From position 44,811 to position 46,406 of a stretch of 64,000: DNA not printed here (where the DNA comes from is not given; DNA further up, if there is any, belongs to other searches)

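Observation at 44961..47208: Dedicated MurA-MurB paralog pair embedded in a Wzx/Wzy polysaccharide cluster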

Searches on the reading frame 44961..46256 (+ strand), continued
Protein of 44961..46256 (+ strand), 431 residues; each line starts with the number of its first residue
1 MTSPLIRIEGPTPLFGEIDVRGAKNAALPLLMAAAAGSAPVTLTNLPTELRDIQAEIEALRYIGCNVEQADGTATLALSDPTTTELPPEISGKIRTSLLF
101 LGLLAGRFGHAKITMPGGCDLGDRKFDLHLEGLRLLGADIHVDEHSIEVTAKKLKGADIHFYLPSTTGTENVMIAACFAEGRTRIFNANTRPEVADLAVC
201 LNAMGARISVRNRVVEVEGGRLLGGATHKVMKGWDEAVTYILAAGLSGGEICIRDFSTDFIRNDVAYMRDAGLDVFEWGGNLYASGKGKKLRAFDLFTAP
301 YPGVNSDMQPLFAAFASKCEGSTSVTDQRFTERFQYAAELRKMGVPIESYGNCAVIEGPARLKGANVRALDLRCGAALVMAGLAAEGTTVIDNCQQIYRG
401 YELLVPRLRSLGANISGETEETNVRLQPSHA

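Call 16: find_encoding_contigs(protein=P0021, flank=10000, max_places=2)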
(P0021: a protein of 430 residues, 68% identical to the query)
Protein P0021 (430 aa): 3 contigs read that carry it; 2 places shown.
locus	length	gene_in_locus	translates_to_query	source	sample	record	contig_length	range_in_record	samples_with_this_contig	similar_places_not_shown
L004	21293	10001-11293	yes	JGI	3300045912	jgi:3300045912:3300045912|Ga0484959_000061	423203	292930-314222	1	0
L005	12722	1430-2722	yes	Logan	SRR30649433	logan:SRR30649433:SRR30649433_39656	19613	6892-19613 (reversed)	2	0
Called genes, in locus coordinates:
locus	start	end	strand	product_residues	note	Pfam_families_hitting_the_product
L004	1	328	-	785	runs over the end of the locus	-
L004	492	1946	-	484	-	PF04932:Wzy_C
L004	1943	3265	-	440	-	-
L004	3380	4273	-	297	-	-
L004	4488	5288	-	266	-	-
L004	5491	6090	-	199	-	PF04892:VanZ-LLP1 (weak)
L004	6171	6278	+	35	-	-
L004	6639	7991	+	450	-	PF03446:NAD_binding_2, PF03721:UDPG_MGDP_dh_N, PF00984:UDPG_MGDP_dh, PF03720:UDPG_MGDP_dh_C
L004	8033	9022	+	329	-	PF01073:3Beta_HSD, PF01370:Epimerase, PF02719:Polysacc_synt_2, PF04321:RmlD_sub_bind, PF16363:GDP_Man_Dehyd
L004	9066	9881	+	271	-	PF03567:Sulfotransfer_2 (weak), PF06990:Gal-3-0_sulfotr (weak)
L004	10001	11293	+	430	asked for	PF00275:EPSP_synthase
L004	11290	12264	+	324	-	PF01565:FAD_binding_4, PF02873:MurB_C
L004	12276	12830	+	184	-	PF00132:Hexapep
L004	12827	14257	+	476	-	PF01943:Polysacc_synt, PF13440:Polysacc_synt_3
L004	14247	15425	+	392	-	PF13439:Glyco_transf_4 (faint), PF13579:Glyco_trans_4_4 (weak)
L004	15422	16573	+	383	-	PF09587:PGA_cap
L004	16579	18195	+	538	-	PF00733:Asn_synthase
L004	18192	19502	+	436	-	PF04932:Wzy_C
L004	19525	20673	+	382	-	PF20706:GT4-conflict, PF00534:Glycos_transf_1, PF13692:Glyco_trans_1_4, PF13524:Glyco_trans_1_2 (weak)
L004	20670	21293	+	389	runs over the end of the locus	PF00534:Glycos_transf_1 (weak), PF13692:Glyco_trans_1_4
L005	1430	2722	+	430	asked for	PF00275:EPSP_synthase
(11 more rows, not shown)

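Call 17: find_encoding_contigs(protein=P0049, flank=10000, max_places=2)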
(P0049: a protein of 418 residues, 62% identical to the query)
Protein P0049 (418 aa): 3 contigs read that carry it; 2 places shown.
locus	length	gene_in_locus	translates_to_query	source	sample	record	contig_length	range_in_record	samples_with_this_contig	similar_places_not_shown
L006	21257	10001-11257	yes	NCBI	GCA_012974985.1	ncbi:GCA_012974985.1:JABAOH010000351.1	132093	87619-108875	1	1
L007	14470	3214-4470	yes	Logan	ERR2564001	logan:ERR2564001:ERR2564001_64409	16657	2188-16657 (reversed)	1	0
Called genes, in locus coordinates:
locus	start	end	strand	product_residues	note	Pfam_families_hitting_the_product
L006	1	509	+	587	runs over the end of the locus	PF16889:Hepar_II_III_N (weak), PF07940:Hepar_II_III_C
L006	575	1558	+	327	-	PF13524:Glyco_trans_1_2, PF00534:Glycos_transf_1, PF13692:Glyco_trans_1_4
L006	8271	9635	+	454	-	PF13486:Dehalogenase, PF14697:Fer4_21 (faint), PF12838:Fer4_7 (weak), PF13484:Fer4_16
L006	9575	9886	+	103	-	PF27193:VcrB (weak)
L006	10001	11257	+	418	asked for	PF00275:EPSP_synthase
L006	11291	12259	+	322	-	PF01565:FAD_binding_4, PF02873:MurB_C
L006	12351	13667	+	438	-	PF01943:Polysacc_synt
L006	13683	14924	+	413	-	PF13439:Glyco_transf_4, PF13579:Glyco_trans_4_4 (weak), PF13692:Glyco_trans_1_4 (faint)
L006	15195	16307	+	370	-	PF16656:Pur_ac_phosph_N (faint), PF00041:fn3 (weak)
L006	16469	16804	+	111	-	PF03965:Penicillinase_R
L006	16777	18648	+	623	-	PF05569:Peptidase_M56, PF13513:HEAT_EZ (faint), PF02985:HEAT (faint), PF13646:HEAT_2, PF00514:Arm (faint), PF03130:HEAT_PBS (faint), PF12717:Cnd1 (faint), PF13646:HEAT_2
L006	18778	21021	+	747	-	PF19313:DUF5916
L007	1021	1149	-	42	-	-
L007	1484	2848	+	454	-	PF13486:Dehalogenase, PF14697:Fer4_21 (faint), PF12838:Fer4_7 (weak), PF13484:Fer4_16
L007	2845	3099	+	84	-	PF27193:VcrB (weak)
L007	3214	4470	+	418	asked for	PF00275:EPSP_synthase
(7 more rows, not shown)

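Call 22: find_encoding_contigs(protein=P0089, flank=8000, max_places=1)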
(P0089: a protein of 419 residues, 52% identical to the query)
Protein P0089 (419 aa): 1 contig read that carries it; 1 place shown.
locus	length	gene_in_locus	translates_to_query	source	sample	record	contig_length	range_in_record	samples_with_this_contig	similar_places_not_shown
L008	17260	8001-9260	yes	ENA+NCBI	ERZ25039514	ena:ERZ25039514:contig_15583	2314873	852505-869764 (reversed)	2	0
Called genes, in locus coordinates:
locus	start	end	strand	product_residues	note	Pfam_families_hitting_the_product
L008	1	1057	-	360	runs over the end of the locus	PF00072:Response_reg, PF01037:AsnC_trans_reg (weak)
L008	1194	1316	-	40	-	-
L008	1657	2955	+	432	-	PF09587:PGA_cap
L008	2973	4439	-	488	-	PF04932:Wzy_C (weak)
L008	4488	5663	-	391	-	PF00557:Peptidase_M24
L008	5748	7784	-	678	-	-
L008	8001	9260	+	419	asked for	PF00275:EPSP_synthase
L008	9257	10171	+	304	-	PF01565:FAD_binding_4, PF02873:MurB_C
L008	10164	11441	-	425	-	PF01943:Polysacc_synt (weak), PF13440:Polysacc_synt_3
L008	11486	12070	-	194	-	PF00132:Hexapep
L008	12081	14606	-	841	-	PF20176:DUF6541 (faint)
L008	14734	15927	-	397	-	-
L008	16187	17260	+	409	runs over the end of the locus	PF13439:Glyco_transf_4, PF13579:Glyco_trans_4_4 (weak)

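Call 23: find_encoding_contigs(protein=P0119, flank=8000, max_places=1)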
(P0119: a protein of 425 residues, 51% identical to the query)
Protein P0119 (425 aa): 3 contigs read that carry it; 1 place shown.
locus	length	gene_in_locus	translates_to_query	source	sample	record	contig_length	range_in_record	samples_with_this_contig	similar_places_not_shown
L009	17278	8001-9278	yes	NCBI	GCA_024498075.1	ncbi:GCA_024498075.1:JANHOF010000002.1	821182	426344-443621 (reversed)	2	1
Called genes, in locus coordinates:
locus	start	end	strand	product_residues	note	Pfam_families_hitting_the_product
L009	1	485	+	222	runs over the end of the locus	PF00448:SRP54 (weak), PF01656:CbiA, PF06564:CBP_BcsQ, PF09140:MipZ (weak), PF10609:ParA, PF13614:AAA_31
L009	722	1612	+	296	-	PF00483:NTP_transferase, PF12804:NTP_transf_3 (weak)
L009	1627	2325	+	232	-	PF02397:Bac_transf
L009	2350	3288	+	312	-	PF01370:Epimerase, PF04321:RmlD_sub_bind (weak), PF16363:GDP_Man_Dehyd, PF02719:Polysacc_synt_2 (weak)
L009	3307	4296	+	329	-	PF01370:Epimerase, PF04321:RmlD_sub_bind, PF05368:NmrA (faint), PF16363:GDP_Man_Dehyd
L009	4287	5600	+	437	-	-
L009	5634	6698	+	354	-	PF13439:Glyco_transf_4 (weak), PF00534:Glycos_transf_1, PF13692:Glyco_trans_1_4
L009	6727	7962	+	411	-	PF00534:Glycos_transf_1, PF13692:Glyco_trans_1_4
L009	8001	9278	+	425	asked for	PF00275:EPSP_synthase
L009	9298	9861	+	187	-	PF14602:Hexapep_2 (faint), PF00132:Hexapep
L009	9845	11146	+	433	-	PF01943:Polysacc_synt, PF13440:Polysacc_synt_3 (weak), PF03023:MurJ (weak), PF01554:MatE (weak)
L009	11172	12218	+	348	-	PF00106:adh_short (weak), PF01073:3Beta_HSD, PF01370:Epimerase, PF02719:Polysacc_synt_2, PF04321:RmlD_sub_bind, PF07993:NAD_binding_4 (faint), PF13460:NAD_binding_10 (weak), PF16363:GDP_Man_Dehyd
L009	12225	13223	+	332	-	PF00535:Glycos_transf_2, PF10111:Glyco_tranf_2_2, PF13641:Glyco_tranf_2_3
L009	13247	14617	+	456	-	PF00483:NTP_transferase, PF01050:MannoseP_isomer, PF07883:Cupin_2 (weak)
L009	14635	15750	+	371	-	-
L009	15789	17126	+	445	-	PF03721:UDPG_MGDP_dh_N, PF00984:UDPG_MGDP_dh, PF03720:UDPG_MGDP_dh_C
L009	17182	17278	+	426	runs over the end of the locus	PF13469:Sulfotransfer_3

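Call 24: find_encoding_contigs(protein=P0093, flank=8000, max_places=1)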
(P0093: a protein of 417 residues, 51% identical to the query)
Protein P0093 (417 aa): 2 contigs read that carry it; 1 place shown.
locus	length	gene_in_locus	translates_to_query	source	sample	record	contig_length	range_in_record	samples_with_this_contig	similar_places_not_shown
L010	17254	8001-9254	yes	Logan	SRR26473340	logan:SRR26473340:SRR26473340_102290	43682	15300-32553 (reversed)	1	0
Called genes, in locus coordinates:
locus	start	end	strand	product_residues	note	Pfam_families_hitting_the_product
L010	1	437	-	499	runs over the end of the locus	PF04932:Wzy_C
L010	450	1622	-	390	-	PF00557:Peptidase_M24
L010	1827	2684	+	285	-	PF00535:Glycos_transf_2, PF13641:Glyco_tranf_2_3 (weak)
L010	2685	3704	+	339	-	PF03706:LPG_synthase_TM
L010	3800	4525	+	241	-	PF01209:Ubie_methyltran (faint), PF13489:Methyltransf_23, PF08242:Methyltransf_12, PF13649:Methyltransf_25, PF08241:Methyltransf_11, PF13847:Methyltransf_31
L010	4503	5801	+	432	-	PF00037:Fer4 (weak), PF12797:Fer4_2 (faint), PF13237:Fer4_10, PF14697:Fer4_21 (weak), PF12838:Fer4_7 (weak), PF13187:Fer4_9 (weak), PF04422:FrhB_FdhB_N, PF04432:FrhB_FdhB_C, +2 more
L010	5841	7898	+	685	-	-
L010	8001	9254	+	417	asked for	PF00275:EPSP_synthase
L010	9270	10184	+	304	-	PF01565:FAD_binding_4, PF02873:MurB_C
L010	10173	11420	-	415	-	PF01943:Polysacc_synt, PF13440:Polysacc_synt_3, PF03023:MurJ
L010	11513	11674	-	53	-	PF00132:Hexapep (weak)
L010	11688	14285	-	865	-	-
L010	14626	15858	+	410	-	PF13439:Glyco_transf_4, PF13579:Glyco_trans_4_4 (weak), PF00534:Glycos_transf_1 (weak), PF13692:Glyco_trans_1_4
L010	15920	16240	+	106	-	-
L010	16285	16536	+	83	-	-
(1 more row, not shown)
